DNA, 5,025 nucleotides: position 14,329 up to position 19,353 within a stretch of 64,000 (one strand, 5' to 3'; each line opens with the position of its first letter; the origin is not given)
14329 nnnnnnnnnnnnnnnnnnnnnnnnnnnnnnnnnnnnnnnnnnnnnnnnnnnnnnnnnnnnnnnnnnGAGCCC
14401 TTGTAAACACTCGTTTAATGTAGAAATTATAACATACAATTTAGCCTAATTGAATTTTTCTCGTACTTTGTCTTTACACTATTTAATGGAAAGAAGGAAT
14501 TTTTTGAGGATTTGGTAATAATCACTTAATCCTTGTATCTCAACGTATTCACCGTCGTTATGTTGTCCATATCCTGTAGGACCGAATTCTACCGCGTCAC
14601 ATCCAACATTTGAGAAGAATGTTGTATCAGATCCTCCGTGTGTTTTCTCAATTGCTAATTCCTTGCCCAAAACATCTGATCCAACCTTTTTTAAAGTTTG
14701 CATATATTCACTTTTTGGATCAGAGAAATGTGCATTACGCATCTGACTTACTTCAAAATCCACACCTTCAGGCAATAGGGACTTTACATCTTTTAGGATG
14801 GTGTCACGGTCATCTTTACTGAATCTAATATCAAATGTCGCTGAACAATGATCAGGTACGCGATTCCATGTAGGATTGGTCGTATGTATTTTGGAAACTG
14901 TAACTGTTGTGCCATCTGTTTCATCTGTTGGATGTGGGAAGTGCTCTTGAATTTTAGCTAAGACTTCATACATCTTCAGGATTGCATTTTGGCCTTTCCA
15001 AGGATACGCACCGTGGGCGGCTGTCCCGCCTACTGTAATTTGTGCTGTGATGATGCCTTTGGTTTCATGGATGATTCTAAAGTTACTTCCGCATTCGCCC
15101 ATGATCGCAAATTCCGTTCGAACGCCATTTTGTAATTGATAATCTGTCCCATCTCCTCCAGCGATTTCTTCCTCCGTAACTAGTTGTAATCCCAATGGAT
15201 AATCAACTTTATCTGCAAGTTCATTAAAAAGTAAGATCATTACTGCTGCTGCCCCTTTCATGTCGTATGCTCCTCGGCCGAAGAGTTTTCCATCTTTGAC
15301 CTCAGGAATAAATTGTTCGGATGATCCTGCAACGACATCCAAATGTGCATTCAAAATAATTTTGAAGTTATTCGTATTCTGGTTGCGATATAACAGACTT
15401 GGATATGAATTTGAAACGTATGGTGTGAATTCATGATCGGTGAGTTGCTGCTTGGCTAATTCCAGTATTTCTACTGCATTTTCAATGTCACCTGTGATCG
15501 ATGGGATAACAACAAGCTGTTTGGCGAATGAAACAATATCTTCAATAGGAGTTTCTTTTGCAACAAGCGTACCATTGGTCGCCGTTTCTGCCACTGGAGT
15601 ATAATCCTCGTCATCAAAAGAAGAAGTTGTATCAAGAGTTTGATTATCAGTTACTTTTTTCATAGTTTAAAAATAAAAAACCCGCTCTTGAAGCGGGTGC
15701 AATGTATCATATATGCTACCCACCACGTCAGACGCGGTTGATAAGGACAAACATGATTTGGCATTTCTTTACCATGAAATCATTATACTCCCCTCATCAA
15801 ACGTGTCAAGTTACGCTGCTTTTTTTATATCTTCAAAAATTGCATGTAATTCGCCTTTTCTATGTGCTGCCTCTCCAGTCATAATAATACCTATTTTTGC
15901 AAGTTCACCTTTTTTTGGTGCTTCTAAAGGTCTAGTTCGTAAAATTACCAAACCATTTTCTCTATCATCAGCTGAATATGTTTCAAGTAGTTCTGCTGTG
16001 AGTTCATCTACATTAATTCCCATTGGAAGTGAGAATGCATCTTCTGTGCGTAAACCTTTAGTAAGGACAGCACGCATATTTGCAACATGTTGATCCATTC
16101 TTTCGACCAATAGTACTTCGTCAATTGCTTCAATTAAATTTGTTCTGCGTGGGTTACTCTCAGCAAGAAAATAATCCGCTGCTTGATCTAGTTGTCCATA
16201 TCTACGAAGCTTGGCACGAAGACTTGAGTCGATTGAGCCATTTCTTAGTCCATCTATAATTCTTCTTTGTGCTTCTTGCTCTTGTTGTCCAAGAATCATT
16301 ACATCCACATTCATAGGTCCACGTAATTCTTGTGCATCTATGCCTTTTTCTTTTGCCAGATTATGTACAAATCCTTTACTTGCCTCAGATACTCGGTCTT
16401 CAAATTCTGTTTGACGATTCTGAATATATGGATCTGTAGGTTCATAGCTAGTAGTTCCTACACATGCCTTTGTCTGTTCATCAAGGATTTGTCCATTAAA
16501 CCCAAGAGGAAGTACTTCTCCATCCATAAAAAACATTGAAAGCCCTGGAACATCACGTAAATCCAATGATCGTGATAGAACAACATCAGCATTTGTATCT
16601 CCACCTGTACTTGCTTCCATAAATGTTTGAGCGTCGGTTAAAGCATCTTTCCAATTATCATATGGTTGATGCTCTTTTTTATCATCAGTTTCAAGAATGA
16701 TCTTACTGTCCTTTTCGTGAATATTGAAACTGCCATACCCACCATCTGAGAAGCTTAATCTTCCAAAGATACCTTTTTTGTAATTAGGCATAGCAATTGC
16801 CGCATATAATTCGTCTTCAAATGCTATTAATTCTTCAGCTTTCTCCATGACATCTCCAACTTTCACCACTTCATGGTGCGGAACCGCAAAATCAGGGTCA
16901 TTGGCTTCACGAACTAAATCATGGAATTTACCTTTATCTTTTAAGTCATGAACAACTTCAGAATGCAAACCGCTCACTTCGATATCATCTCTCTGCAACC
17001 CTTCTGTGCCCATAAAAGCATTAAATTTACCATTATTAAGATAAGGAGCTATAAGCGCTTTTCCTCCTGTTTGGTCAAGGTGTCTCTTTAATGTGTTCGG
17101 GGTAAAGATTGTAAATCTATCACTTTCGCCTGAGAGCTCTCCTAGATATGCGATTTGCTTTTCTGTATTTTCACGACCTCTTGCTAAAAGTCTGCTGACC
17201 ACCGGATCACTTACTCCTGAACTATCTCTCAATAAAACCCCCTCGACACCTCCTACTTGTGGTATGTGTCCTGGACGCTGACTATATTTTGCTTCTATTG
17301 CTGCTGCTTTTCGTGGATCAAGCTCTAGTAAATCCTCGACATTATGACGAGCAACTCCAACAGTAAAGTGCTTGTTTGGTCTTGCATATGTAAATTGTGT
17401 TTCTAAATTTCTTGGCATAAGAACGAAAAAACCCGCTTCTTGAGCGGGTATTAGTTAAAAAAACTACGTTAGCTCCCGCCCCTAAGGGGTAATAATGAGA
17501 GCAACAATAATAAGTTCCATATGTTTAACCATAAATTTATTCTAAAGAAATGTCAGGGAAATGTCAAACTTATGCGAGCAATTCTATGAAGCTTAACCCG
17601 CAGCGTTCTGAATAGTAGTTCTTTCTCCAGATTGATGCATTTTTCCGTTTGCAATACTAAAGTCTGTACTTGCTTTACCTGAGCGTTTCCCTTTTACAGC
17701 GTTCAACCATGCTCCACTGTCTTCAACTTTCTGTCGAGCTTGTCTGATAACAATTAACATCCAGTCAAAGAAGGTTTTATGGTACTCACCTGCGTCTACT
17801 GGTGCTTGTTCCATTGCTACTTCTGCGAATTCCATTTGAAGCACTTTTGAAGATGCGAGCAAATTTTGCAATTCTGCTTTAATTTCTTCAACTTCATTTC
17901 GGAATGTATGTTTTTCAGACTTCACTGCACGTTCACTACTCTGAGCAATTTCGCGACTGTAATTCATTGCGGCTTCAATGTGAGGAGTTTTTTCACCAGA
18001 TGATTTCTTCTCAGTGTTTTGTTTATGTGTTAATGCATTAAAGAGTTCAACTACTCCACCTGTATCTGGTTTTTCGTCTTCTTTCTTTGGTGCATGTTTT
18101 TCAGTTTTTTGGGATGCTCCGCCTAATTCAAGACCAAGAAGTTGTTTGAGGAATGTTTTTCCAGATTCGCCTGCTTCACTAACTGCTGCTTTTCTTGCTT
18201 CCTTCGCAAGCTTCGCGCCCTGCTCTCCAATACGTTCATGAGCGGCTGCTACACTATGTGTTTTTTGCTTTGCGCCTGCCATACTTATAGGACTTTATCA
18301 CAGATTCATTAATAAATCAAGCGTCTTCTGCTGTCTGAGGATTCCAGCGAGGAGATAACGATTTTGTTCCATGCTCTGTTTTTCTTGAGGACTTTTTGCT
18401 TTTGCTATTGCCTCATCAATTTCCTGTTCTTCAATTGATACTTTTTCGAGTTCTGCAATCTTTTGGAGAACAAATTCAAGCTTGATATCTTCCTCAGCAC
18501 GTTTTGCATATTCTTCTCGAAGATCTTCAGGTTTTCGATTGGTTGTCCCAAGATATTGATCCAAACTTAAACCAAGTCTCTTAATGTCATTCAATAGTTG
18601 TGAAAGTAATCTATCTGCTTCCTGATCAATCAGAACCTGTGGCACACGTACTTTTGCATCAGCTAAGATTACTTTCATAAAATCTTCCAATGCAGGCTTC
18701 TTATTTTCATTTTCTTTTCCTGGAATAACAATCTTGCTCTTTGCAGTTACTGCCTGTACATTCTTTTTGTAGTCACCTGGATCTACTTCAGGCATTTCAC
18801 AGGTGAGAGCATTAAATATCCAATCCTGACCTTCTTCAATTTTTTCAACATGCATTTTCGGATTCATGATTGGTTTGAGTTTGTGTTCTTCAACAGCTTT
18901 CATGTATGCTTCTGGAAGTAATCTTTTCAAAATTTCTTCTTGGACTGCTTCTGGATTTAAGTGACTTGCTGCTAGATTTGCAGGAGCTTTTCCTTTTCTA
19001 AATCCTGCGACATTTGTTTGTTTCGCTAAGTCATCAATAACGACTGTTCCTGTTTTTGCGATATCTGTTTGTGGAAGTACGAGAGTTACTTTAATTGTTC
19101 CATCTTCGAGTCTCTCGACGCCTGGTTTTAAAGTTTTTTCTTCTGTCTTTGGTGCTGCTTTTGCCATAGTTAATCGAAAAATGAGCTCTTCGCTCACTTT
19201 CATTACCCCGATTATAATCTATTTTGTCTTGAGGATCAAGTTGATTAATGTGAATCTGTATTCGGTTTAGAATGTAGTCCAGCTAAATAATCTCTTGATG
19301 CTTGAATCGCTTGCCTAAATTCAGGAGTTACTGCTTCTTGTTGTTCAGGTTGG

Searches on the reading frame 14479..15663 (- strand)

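Call 54: search_protein_families(library=pfam, proteins=[window:14479-15663:-], max_evalue=0.001)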
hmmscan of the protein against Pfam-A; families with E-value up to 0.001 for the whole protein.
window:14479-15663:- (394 aa): 2 families
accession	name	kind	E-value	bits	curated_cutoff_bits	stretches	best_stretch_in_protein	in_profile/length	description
PF01546.33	Peptidase_M20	-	1e-22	81.5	24.6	1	103-391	1-205/206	Peptidase family M20/M25/M40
PF07687.19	M20_dimer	-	6.1e-20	71.6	21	1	200-297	2-99/107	Peptidase dimerisation domain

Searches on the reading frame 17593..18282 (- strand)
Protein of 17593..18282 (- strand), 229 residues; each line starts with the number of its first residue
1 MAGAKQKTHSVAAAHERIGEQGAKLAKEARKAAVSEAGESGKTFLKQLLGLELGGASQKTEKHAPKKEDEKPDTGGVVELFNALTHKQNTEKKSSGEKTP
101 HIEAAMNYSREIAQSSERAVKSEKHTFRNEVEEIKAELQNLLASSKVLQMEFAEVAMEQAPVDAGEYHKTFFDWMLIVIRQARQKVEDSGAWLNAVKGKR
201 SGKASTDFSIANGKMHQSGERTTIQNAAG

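Call 54: search_protein_families(library=pfam, proteins=[window:17593-18282:-], max_evalue=0.001)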
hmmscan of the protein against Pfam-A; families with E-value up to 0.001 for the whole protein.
window:17593-18282:- (229 aa): 1 family
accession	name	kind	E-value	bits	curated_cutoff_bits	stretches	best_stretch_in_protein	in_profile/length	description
PF18904.5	DUF5660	-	1.4e-19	70.7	24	1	124-221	3-102/109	Domain of unknown function (DUF5660)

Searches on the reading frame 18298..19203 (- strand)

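Call 54: search_protein_families(library=pfam, proteins=[window:18298-19203:-], max_evalue=0.001)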
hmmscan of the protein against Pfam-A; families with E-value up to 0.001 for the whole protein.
window:18298-19203:- (301 aa): 2 families
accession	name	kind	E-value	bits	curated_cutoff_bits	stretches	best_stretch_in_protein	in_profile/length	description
PF05697.18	Trigger_N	-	1.9e-26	93.5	22.2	1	29-150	5-124/144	Bacterial trigger factor protein (TF)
PF05698.19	Trigger_C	-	2.1e-20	73.9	22.7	1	163-275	17-128/162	Bacterial trigger factor protein (TF) C-terminus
